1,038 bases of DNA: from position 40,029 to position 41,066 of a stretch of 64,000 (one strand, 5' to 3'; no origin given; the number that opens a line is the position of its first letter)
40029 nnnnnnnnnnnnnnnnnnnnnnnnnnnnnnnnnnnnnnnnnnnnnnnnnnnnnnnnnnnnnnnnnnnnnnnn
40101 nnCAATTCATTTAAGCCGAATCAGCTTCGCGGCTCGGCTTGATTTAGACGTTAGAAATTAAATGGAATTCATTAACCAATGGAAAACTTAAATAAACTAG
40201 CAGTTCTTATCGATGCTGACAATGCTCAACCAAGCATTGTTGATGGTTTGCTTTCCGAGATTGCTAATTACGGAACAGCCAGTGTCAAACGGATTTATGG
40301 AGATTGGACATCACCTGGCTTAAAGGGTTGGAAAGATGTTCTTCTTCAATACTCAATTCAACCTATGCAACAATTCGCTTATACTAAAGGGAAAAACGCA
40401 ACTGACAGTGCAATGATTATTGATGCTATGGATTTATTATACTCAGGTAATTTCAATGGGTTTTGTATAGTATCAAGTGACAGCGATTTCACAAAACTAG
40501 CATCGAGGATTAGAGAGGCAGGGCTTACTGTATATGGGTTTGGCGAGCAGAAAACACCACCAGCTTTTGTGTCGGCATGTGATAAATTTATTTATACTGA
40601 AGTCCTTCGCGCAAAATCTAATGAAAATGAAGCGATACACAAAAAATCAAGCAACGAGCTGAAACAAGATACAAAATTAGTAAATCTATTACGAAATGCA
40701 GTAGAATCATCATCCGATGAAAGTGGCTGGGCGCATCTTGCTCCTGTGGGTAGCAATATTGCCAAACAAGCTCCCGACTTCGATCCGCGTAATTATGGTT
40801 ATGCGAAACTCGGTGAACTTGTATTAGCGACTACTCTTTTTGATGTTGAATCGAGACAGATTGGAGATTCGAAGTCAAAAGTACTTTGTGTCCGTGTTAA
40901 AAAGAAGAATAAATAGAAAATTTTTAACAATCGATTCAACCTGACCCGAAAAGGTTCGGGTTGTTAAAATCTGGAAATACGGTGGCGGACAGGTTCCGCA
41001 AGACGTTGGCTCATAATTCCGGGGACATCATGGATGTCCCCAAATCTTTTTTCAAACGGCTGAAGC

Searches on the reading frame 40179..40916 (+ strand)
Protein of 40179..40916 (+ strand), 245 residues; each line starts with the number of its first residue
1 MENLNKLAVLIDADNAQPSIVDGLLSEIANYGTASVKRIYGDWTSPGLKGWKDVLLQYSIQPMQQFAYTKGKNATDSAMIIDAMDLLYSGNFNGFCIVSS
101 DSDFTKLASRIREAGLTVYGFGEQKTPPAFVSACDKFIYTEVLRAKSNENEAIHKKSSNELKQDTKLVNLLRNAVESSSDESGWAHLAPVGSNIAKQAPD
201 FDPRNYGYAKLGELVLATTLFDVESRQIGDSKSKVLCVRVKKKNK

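Call 8: search_protein_families(library=pfam, proteins=[window:40179-40916:+], max_evalue=0.01)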
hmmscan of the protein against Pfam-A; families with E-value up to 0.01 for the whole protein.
window:40179-40916:+ (245 aa): 2 families
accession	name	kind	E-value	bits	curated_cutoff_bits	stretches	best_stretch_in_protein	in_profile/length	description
PF01936.24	NYN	-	1.8e-38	132.8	24.2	1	6-140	1-144/145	NYN domain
PF12872.13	OST-HTH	-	1.6e-17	63.6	23.8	1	163-230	5-68/71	OST-HTH/LOTUS domain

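Call 13: find_encoding_contigs(protein=window:40179-40916:+, flank=10000, max_places=10)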
Protein window:40179-40916:+ (245 aa): 3 contigs read that carry it; 2 places shown.
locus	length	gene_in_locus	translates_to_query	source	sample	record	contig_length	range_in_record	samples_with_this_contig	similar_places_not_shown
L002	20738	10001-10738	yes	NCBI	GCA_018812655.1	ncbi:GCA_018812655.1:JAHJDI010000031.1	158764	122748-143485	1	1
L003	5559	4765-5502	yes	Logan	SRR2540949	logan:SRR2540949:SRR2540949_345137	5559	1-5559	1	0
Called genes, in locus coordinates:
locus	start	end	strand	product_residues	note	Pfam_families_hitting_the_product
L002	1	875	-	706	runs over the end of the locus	PF00771:FHIPEP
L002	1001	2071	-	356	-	PF01312:Bac_export_2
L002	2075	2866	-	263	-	PF01311:Bac_export_1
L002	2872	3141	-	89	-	PF01313:Bac_export_3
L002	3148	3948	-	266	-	PF00813:FliP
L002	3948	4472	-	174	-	PF04347:FliO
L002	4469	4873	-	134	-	PF28396:SepQ_C (weak), PF01052:FliMN_C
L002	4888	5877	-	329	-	PF02154:FliM, PF01052:FliMN_C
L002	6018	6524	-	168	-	PF03748:FliL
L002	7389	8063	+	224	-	PF20247:DUF6602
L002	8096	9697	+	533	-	-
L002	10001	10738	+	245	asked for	PF01936:NYN, PF12872:OST-HTH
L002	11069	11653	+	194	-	PF18955:DUF5698, PF10035:DUF2179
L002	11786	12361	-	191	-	PF22741:PTP-NADK, PF03162:Y_phosphatase2, PF00782:DSPc, PF22784:PTP-SAK, PF22785:Tc-R-P, PF00102:Y_phosphatase, PF13350:Y_phosphatase3 (weak)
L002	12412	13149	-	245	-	PF03741:TerC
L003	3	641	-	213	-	?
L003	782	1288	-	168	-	PF03748:FliL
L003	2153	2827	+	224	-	PF20247:DUF6602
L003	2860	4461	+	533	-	-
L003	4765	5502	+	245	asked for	PF01936:NYN, PF12872:OST-HTH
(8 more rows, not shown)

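Call 40: find_homologous_proteins(query=window:40179-40916:+, max_evalue=1e-20)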
Query window:40179-40916:+ (245 aa): 8000 proteins with E <= 1e-20 among 8000 candidates; the best 120 are listed.
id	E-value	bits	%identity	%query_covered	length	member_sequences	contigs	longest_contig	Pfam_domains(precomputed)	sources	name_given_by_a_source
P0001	5.4e-158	541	100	100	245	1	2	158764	PF12872.14,PF01936.25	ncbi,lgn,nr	ncbi:MAG: NYN domain-containing protein [Proteobacteria bacterium]|nr:NYN domain-containing protein 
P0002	5.2e-149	512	95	99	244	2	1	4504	PF12872.14,PF01936.25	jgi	jgi:uncharacterized LabA/DUF88 family protein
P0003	5.1e-139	479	88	100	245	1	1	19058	PF12872.14,PF01936.25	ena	-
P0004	1.3e-138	478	87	100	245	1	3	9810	PF12872.14,PF01936.25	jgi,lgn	-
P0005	2.5e-138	477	88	99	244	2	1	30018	PF12872.14,PF01936.25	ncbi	-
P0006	2.9e-138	477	88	99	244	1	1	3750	PF12872.14,PF01936.25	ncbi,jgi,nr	ncbi:MAG: NYN domain-containing protein [Deltaproteobacteria bacterium]|nr:MAG: NYN domain-containin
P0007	3.5e-138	477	88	100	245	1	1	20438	PF12872.14,PF01936.25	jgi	-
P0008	5.0e-138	476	87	100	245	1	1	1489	PF12872.14,PF01936.25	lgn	-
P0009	7.5e-138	476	88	99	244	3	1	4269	PF12872.14,PF01936.25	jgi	-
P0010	1.1e-137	475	88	99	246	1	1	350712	PF12872.14,PF01936.25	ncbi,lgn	-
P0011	3.8e-137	473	88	99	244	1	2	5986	PF12872.14,PF01936.25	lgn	-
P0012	7.2e-137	472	88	99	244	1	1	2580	PF12872.14,PF01936.25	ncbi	-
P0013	9.7e-137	472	88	100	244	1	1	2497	PF12872.14,PF01936.25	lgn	-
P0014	6.6e-136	469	87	100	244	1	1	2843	PF12872.14,PF01936.25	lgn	-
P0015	1.2e-135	468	87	100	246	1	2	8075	PF12872.14,PF01936.25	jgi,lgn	jgi:uncharacterized LabA/DUF88 family protein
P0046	8.4e-133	459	87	100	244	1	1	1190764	PF12872.14,PF01936.25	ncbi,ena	-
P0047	8.4e-133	459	85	99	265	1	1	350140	PF12872.14,PF01936.25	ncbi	ncbi:MAG: NYN domain-containing protein [Desulfobacterales bacterium]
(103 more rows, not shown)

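Call 41: find_encoding_contigs(protein=P0010, flank=5000, max_places=3)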
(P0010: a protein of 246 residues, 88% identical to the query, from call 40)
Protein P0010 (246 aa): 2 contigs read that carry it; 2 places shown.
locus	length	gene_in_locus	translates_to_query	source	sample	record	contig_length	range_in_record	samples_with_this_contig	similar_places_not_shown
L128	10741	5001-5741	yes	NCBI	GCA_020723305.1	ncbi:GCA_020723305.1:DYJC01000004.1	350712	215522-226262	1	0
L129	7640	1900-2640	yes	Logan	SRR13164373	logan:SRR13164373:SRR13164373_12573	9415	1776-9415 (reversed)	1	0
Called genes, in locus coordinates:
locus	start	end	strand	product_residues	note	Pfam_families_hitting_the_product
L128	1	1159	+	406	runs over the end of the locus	PF00180:Iso_dh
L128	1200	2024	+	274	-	PF18912:DZR_2 (faint), PF00156:Pribosyltran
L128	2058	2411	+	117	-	PF07238:PilZ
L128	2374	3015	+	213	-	-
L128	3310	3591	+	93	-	PF00216:Bac_DNA_binding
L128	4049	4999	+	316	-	PF16491:Peptidase_M48_N, PF01435:Peptidase_M48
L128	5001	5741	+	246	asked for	PF01936:NYN, PF12872:OST-HTH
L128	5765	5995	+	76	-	PF20068:Amphi-Trp (weak)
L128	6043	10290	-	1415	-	PF01869:BcrAD_BadFG, PF09989:DUF2229, PF06050:HGD-D (faint)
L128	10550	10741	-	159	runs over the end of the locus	-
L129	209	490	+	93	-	PF00216:Bac_DNA_binding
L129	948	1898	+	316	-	PF16491:Peptidase_M48_N, PF01435:Peptidase_M48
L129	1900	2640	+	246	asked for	PF01936:NYN, PF12872:OST-HTH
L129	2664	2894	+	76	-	PF20068:Amphi-Trp (weak)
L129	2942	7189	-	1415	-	PF01869:BcrAD_BadFG, PF09989:DUF2229, PF06050:HGD-D (faint)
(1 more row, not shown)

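Call 42: find_encoding_contigs(protein=P0047, flank=5000, max_places=3)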
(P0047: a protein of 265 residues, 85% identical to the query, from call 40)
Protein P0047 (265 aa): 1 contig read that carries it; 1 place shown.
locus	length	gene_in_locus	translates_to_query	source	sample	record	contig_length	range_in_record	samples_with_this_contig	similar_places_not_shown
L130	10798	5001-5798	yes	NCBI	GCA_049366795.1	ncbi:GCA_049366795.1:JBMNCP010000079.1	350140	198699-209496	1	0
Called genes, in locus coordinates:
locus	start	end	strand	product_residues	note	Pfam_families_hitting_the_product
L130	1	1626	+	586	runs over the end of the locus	PF02730:AFOR_N, PF01314:AFOR_C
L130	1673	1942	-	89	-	PF12833:HTH_18, PF00165:HTH_AraC (weak)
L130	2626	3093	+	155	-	PF13098:Thioredoxin_2 (weak)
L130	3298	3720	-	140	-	PF01980:TrmO_N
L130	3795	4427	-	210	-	PF13489:Methyltransf_23, PF08241:Methyltransf_11, PF08242:Methyltransf_12 (weak), PF13649:Methyltransf_25, PF13847:Methyltransf_31 (weak), PF01209:Ubie_methyltran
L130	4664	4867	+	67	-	-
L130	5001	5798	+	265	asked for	PF01936:NYN, PF12872:OST-HTH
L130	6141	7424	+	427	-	PF04542:Sigma70_r2, PF08281:Sigma70_r4_2, PF20239:DUF6596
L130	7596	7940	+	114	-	PF03795:YCII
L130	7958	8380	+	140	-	PF03795:YCII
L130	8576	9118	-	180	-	PF00210:Ferritin, PF02915:Rubrerythrin, PF12902:Ferritin-like (weak)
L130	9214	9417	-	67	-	-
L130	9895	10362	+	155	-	PF22381:Staph_reg_Sar_Rot, PF01047:MarR, PF12802:MarR_2, PF13463:HTH_27 (weak)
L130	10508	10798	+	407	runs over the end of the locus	PF00005:ABC_tran, PF00571:CBS (faint)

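Call 43: find_encoding_contigs(protein=P0046, flank=5000, max_places=3)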
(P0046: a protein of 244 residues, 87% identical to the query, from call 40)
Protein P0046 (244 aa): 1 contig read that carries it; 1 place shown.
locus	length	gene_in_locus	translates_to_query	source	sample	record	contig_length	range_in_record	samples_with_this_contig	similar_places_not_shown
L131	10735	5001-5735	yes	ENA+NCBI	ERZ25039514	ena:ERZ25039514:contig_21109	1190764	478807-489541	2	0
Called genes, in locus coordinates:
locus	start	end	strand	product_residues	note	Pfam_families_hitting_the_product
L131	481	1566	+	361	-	PF03480:DctP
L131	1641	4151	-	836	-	PF08448:PAS_4, PF13426:PAS_9, PF00990:GGDEF, PF00563:EAL, PF13682:CZB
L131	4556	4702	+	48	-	-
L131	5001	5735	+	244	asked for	PF01936:NYN, PF12872:OST-HTH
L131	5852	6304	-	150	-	-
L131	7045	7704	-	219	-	PF13489:Methyltransf_23, PF13847:Methyltransf_31 (weak), PF08241:Methyltransf_11, PF13649:Methyltransf_25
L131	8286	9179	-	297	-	PF01040:UbiA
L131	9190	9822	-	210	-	PF02630:SCO1-SenC (weak), PF26971:TM-like_Thioredoxin-like_C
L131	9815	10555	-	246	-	PF02104:SURF1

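Call 47: find_encoding_contigs(protein=P0002, flank=5000, max_places=3)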
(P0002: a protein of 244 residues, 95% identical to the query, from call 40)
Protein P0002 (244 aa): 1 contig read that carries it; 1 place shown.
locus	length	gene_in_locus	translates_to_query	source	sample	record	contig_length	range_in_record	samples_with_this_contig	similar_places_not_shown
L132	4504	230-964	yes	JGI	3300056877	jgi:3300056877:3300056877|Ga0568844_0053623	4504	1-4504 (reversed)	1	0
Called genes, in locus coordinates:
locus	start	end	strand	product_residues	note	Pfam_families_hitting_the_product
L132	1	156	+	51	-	?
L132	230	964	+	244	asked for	PF01936:NYN, PF12872:OST-HTH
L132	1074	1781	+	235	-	-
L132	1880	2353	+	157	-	PF11158:DUF2938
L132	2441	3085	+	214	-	PF01209:Ubie_methyltran, PF02353:CMAS (weak), PF13489:Methyltransf_23, PF01728:FtsJ (weak), PF13847:Methyltransf_31, PF08241:Methyltransf_11, PF08242:Methyltransf_12, PF13649:Methyltransf_25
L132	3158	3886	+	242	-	PF01209:Ubie_methyltran, PF13489:Methyltransf_23, PF13649:Methyltransf_25, PF13847:Methyltransf_31, PF08241:Methyltransf_11, PF08242:Methyltransf_12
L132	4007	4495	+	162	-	PF08821:CGGC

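Call 48: find_encoding_contigs(protein=P0003, flank=6000, max_places=3)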
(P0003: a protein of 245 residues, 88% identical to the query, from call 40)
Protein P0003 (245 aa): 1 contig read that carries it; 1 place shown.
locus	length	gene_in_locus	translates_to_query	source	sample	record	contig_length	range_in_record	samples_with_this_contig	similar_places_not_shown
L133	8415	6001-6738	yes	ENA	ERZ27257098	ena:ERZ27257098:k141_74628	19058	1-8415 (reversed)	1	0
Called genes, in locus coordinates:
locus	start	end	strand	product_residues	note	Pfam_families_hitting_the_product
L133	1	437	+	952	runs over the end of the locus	PF04392:ABC_sub_bind (faint), PF00512:HisKA, PF02518:HATPase_c, PF00072:Response_reg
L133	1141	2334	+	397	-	PF00999:Na_H_Exchanger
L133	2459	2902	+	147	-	PF00571:CBS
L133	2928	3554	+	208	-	PF00578:AhpC-TSA, PF08534:Redoxin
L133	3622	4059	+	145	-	PF14376:Haem_bd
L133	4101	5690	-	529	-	PF00072:Response_reg, PF00512:HisKA (faint), PF02518:HATPase_c, PF14501:HATPase_c_5 (weak)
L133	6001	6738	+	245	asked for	PF01936:NYN, PF12872:OST-HTH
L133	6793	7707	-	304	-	PF04069:OpuAC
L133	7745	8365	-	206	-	PF00528:BPD_transp_1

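Call 61: find_related_loci(query=window:40179-40916:+, collection=metagenome_contigs, flank=3000)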
Query window:40179-40916:+ (245 aa) in metagenome_contigs; peptide patterns used: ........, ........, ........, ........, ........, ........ (x = any residue, [..] = any of these).
600 stretches matched a pattern (row limit reached: there are more); 576 encode a relative of the query (tblastn E <= 1e-3); the best 80 are kept; 80 distinct loci.
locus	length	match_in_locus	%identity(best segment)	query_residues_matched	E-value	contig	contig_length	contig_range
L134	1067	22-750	86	1-243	7e-158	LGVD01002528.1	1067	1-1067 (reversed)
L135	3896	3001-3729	85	1-243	4e-144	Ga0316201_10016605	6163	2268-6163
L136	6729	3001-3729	85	1-243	4e-142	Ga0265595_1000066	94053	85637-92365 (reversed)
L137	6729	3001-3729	85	1-243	7e-142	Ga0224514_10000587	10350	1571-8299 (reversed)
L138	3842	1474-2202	84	1-243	2e-145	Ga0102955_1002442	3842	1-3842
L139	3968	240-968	85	1-243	2e-143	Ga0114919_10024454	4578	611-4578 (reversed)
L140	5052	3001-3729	84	1-243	4e-141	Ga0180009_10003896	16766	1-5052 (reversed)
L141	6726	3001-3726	84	1-242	3e-139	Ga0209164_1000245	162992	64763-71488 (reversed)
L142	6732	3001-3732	83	1-245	6e-139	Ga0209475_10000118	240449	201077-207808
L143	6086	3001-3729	84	1-243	4e-139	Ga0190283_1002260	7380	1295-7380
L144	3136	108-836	84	1-242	1e-144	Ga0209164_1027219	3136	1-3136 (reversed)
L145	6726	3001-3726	83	1-242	3e-138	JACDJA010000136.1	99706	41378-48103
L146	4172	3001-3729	83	1-243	5e-139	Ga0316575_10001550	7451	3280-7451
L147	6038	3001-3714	84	2-239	7e-138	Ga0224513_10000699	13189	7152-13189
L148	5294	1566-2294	83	1-243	4e-138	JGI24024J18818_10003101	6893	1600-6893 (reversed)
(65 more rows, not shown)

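Call 67: search_protein_families(library=padloc, proteins=[window:40179-40916:+], max_evalue=0.01)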
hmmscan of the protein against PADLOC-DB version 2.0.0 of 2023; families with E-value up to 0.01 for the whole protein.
window:40179-40916:+ (245 aa): 0 families
